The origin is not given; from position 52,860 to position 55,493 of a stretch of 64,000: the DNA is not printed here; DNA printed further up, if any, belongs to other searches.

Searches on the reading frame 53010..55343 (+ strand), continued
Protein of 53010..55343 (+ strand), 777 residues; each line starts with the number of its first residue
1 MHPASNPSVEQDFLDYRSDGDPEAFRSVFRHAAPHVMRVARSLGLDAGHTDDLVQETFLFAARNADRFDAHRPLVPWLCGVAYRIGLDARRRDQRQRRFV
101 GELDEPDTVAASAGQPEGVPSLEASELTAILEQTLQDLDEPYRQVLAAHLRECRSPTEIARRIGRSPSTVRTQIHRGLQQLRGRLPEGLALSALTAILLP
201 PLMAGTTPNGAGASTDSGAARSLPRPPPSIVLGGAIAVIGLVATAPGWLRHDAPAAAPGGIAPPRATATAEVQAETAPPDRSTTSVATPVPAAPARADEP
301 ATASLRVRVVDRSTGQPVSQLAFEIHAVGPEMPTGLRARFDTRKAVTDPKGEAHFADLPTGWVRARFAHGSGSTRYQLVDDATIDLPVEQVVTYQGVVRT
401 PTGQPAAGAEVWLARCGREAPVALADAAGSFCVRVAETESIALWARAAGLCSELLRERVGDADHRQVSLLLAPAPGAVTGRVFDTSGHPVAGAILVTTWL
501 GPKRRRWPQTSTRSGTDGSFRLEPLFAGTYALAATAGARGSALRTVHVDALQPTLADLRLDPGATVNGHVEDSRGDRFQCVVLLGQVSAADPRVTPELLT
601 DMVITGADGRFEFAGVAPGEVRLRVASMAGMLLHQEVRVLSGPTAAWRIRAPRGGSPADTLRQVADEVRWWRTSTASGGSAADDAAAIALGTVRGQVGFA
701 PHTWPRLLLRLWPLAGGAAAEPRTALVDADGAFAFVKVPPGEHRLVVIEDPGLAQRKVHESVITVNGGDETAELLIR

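Call 55: search_protein_representatives(protein=window:53010-55343:+)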
Query: 777 residues. Proteins with E-value up to 0.001 (for the whole library): 44712; up to 1e-10: 4440; up to 1e-30: 192. The best 150 are listed.
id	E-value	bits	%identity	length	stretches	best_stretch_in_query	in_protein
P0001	0.0e+00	1714.6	100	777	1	1-777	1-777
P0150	3.3e-98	346.7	36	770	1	8-757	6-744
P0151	3.3e-76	274.0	34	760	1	3-748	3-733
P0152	1.1e-75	272.3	35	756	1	10-750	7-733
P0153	5.9e-74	266.6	35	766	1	5-763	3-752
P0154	9.3e-74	265.9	36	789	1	7-750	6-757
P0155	7.4e-72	259.6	28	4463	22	305-574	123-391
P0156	1.9e-70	255.0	35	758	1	13-748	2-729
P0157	2.2e-65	238.2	35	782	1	7-768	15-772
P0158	1.9e-62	228.5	27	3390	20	385-646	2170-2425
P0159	5.2e-60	220.5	26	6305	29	379-627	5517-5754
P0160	8.8e-59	216.4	27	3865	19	393-624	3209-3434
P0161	9.8e-56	206.3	33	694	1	8-657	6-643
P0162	3.5e-53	197.9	34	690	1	8-673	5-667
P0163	9.6e-52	193.1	31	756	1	7-674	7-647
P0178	5.5e-40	154.2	32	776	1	6-747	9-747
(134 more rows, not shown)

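Call 56: find_encoding_contigs(protein=P0150, flank=8000, max_places=2)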
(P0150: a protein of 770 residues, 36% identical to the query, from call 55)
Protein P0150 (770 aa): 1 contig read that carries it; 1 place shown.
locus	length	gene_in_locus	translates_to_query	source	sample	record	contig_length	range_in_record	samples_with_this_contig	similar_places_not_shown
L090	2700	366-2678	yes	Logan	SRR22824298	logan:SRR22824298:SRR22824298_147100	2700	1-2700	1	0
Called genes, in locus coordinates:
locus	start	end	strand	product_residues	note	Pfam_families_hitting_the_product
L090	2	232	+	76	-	?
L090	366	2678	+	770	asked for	PF04542:Sigma70_r2, PF08281:Sigma70_r4_2, PF04545:Sigma70_r4 (faint), PF13620:CarboxypepD_reg, PF14686:fn3_3 (faint)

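Call 57: predict_structure(alignment_id=A2)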
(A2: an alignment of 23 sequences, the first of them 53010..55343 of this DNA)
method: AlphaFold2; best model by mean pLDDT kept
length: 777 residues; sequences in the alignment: 23
mean_pLDDT: 70.2   pTM: 0.48
mean pLDDT of the five models: 70.2, 69.2, 68.1, 67.9, 67.4
residues with pLDDT >= 90: 243; 70-90: 195; 50-70: 140; < 50: 199
segments of 3 or more residues with pLDDT < 50: 104-121, 199-226, 228-296, 628-632, 652-707, 716-719, 750-758
pLDDT, mean of each block of 10 residues (from residue 1): 68 96 96 96 88 96 95 95 93 73 43 35 73 94 95 92 95 95 84 56 34 31 38 41 39 34 36 34 34 53 92 90 78 56 88 91 81 80 88 93 96 79 94 81 88 81 83 87 96 90 66 94 88 86 89 92 83 74 68 62 77 76 58 57 60 39 25 27 31 24 41 51 58 66 67 44 65 51
secondary structure, 60 per line:
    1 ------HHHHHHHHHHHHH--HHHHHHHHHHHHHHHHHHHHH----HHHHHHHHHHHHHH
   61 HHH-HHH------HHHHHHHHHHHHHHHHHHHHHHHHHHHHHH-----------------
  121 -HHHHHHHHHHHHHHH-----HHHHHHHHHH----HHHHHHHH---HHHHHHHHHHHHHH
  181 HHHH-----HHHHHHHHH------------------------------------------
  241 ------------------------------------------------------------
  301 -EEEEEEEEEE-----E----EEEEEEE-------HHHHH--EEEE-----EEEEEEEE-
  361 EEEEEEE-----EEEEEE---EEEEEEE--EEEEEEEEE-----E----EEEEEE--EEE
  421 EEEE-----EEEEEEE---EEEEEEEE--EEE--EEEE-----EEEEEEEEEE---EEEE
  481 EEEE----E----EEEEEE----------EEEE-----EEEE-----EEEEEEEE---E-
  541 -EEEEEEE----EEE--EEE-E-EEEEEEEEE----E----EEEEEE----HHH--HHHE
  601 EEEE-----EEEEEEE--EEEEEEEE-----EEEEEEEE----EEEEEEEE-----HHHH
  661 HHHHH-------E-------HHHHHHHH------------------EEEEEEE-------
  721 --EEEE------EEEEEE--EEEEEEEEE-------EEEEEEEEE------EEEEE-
elements in order (helices of 4 or more, strands of 3 or more residues): H7-19 H22-42 H47-63 H74-103 H122-136 H142-151 H156-163 H167-184 H190-198 E302-311 E322-328 H336-340 E343-346 E352-359 E361-367 E373-378 E382-388 E391-399 E410-415 E418-424 E430-436 E440-447 E450-452 E455-458 E464-473 E477-484 E494-499 E510-513 E519-522 E528-535 E542-548 E553-555 E558-560 E564-572 E582-587 E600-604 E610-616 E619-626 E632-639 E644-651 H657-665 H681-688 E707-713 E723-726 E733-738 E741-749 E757-765 E772-776

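Call 60: search_protein_families(library=pfam, proteins=[P0150], max_evalue=0.001)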
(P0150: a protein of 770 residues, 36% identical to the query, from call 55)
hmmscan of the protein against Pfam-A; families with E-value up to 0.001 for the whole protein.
P0150 (770 aa): 7 families
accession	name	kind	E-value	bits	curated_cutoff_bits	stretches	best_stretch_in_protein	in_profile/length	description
PF13620.12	CarboxypepD_reg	-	2.6e-23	82.6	32.3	2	469-551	1-81/82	Carboxypeptidase regulatory-like domain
PF04542.20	Sigma70_r2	-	7.2e-10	39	24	1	27-94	2-71/71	Sigma-70 region 2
PF08281.18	Sigma70_r4_2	-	6.9e-08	32.5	25.7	1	119-171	2-54/54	Sigma-70, region 4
PF14686.12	fn3_3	-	7.6e-06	26.1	24.4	0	504-543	30-71/75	Polysaccharide lyase family 4, domain II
PF04545.22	Sigma70_r4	-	2.4e-05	24.2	24.1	1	125-172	2-49/50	Sigma-70, region 4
PF17802.7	SpaA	-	0.00024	21.7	23.1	0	296-349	8-53/91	Prealbumin-like fold domain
PF13715.12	CarbopepD_reg_2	-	0.00037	20.9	32.2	0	505-527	30-52/88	CarboxypepD_reg-like domain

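Call 73: fold_search(model_id=the predicted structure, library=pdb)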
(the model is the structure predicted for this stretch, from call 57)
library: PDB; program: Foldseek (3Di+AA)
matches with E <= 10: 1265; with E <= 0.001: 194
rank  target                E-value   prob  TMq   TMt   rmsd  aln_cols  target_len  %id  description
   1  4oq1                  3.2e-13  1.00  0.12  0.22  23.6       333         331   13  Structure of the Streptococcal ancillary pilin (released 2014-04-23)
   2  6fwv_A                9.0e-13  1.00  0.12  0.17  40.0       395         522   10  The Bacillus anthracis TIE protein (released 2018-08-08)
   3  6fwv_B                2.3e-12  1.00  0.12  0.17  42.0       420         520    8  The Bacillus anthracis TIE protein (released 2018-08-08)
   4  4hss_A                7.6e-11  1.00  0.10  0.18  26.5       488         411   10  Structure of the Full-Length Major Pilin SpaD from Corynebacterium diphtheriae (released 2013-11-13)
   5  4p99_A                1.4e-10  1.00  0.07  0.12  45.2       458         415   12  Ca2+-stabilized adhesin helps an Antarctic bacterium reach out and bind ice (released 2014-06-18)
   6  7vcr_A                2.7e-10  1.00  0.11  0.17  37.9       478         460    9  Crystal Structure of PitA fragment from pilus islet-2 of Streptococcus oralis (released 2022-06-01)
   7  7vcr_B                4.4e-10  1.00  0.11  0.18  36.5       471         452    9  Crystal Structure of PitA fragment from pilus islet-2 of Streptococcus oralis (released 2022-06-01)
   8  3kpt_B                5.4e-10  1.00  0.11  0.23  28.4       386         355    8  Crystal structure of BcpA, the major pilin subunit of Bacillus cereus (released 2009-11-24)
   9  3rkp_A                5.7e-10  1.00  0.10  0.21  25.3       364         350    9  Crystal structure of BcpA*(D312A), the major pilin subunit of Bacillus cereus (released 2012-05-30)
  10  4hss_B                5.7e-10  1.00  0.10  0.19  25.8       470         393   10  Structure of the Full-Length Major Pilin SpaD from Corynebacterium diphtheriae (released 2013-11-13)
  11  7w6b                  8.4e-10  1.00  0.12  0.12  37.4       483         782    8  Crystal Structure of PitA from pilus islet-2 of Streptococcus oralis (released 2022-06-01)
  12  3kpt_A                1.0e-09  1.00  0.10  0.21  25.5       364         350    9  Crystal structure of BcpA, the major pilin subunit of Bacillus cereus (released 2009-11-24)
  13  3rkp_B                1.9e-09  1.00  0.10  0.21  25.1       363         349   10  Crystal structure of BcpA*(D312A), the major pilin subunit of Bacillus cereus (released 2012-05-30)
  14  8qox_B                2.5e-09  1.00  0.12  0.20  23.5       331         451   12  Two-component assembly of SlaA and SlaB S-layer proteins of Sulfolobus acidocaldarius (released 2024-02-21)
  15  6xi3                  3.1e-09  0.99  0.07  0.12  39.5       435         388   11  Crystal structure of tetra-tandem repeat in extending region of large adhesion protein (released 2020-10-14)
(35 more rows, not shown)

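Call 77: find_related_loci(query=A3, collection=metagenome_contigs, flank=10000)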
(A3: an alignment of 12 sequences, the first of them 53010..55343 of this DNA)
Query A3 (777 aa) in metagenome_contigs; peptide patterns used: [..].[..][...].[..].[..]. (x = any residue, [..] = any of these).
600 stretches matched a pattern (row limit reached: there are more); 252 encode a relative of the query (tblastn E <= 1e-3); the best 80 are kept; 80 distinct loci.
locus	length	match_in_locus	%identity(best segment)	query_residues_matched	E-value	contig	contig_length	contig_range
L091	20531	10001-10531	40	20-213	2e-22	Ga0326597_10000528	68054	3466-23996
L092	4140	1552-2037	30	23-185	3e-13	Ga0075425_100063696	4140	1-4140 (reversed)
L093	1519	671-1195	31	23-194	2e-12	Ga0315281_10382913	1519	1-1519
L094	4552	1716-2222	31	12-182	3e-12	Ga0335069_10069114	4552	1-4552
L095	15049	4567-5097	25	19-188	1e-11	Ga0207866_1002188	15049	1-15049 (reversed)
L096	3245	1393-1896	33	20-182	8e-12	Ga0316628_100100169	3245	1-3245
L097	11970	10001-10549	31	10-196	1e-11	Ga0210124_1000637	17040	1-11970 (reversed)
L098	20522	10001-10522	34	20-182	1e-11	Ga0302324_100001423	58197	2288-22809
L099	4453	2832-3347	31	3-182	1e-11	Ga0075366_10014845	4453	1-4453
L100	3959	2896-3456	31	3-185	1e-11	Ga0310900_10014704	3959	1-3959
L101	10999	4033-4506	32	20-172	4e-11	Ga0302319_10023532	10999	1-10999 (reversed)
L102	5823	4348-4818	29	25-185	4e-11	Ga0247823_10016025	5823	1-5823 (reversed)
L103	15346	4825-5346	24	20-189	6e-11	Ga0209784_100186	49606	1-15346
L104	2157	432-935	30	20-186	6e-11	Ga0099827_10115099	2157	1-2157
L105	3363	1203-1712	28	20-185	6e-11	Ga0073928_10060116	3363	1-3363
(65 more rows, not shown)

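Call 79: list_cluster_members(proteins=[P0151, P0152, P0153, P0154, P0156, P0157, P0161, P0162, P0163, P0178])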
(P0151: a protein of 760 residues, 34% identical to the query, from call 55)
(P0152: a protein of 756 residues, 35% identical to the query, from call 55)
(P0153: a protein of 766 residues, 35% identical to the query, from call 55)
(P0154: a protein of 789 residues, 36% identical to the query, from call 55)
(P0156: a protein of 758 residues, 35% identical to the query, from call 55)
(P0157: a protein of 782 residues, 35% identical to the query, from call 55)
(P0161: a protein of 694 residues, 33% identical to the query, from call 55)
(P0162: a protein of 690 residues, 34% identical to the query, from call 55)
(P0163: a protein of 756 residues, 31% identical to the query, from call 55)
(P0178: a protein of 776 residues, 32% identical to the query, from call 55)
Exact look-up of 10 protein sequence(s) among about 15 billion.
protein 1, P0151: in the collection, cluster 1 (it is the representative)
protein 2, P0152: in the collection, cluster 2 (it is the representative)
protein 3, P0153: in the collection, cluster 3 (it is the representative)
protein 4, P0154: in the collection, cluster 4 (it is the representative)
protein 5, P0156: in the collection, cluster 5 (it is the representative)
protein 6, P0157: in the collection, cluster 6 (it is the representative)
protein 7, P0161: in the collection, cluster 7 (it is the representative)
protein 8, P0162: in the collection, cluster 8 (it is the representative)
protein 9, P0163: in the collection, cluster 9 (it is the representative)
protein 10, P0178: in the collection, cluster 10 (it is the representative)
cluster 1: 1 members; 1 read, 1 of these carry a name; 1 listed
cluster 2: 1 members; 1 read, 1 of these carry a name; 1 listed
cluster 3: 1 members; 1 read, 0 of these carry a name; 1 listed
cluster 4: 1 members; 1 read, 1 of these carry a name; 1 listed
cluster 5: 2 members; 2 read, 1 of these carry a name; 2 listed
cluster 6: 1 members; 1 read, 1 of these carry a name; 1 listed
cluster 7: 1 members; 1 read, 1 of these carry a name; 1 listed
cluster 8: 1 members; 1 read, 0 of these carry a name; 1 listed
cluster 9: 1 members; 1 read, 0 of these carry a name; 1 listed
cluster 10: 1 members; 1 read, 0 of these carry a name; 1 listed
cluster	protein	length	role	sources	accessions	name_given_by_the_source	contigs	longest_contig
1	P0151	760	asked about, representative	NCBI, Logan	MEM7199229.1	MAG: sigma-70 family RNA polymerase sigma factor [Planctomycetota bacterium]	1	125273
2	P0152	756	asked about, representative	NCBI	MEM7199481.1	MAG: sigma-70 family RNA polymerase sigma factor [Planctomycetota bacterium]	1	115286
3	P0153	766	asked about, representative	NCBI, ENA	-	-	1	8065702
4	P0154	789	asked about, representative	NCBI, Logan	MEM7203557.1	MAG: sigma-70 family RNA polymerase sigma factor [Planctomycetota bacterium]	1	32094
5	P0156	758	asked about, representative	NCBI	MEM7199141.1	MAG: sigma-70 family RNA polymerase sigma factor [Planctomycetota bacterium]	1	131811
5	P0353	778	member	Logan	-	-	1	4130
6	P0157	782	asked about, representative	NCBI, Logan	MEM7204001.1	MAG: sigma-70 family RNA polymerase sigma factor [Planctomycetota bacterium]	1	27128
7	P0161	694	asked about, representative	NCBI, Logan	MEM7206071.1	MAG: sigma-70 family RNA polymerase sigma factor [Planctomycetota bacterium]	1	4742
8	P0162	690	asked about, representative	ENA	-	-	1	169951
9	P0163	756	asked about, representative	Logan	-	-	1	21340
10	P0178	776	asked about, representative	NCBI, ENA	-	-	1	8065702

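Call 80: find_encoding_contigs(protein=P0153, flank=10000, max_places=1)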
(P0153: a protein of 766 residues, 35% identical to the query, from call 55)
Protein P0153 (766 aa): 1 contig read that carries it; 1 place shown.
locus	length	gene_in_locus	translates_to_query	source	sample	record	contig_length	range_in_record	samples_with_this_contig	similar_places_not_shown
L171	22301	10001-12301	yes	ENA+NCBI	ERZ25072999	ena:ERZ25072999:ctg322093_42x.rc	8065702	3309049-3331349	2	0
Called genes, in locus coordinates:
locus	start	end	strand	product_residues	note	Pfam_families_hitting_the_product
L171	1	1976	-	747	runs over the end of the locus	-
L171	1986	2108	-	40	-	-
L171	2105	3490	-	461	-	PF12801:Fer4_5, PF13534:Fer4_17 (faint), PF12838:Fer4_7 (weak), PF13183:Fer4_8 (weak), PF13187:Fer4_9 (weak), PF13237:Fer4_10 (faint), PF13746:Fer4_18, PF11614:FixG_C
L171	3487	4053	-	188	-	PF14715:FixP_N, PF13442:Cytochrome_CBB3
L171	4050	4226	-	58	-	PF05545:FixQ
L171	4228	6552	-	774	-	PF00115:COX1, PF02433:FixO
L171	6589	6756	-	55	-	-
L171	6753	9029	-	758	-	PF00122:E1-E2_ATPase, PF00702:Hydrolase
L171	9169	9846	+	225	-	PF13386:DsbD_2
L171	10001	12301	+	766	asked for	PF04542:Sigma70_r2, PF08281:Sigma70_r4_2, PF04545:Sigma70_r4, PF13620:CarboxypepD_reg (faint)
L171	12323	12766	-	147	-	PF00582:Usp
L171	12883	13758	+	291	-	PF13469:Sulfotransfer_3, PF00685:Sulfotransfer_1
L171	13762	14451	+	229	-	PF07885:Ion_trans_2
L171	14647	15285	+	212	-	PF04542:Sigma70_r2, PF08281:Sigma70_r4_2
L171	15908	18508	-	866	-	PF12256:TcdB_toxin_midN (faint), PF13517:FG-GAP_3, PF01839:FG-GAP (weak)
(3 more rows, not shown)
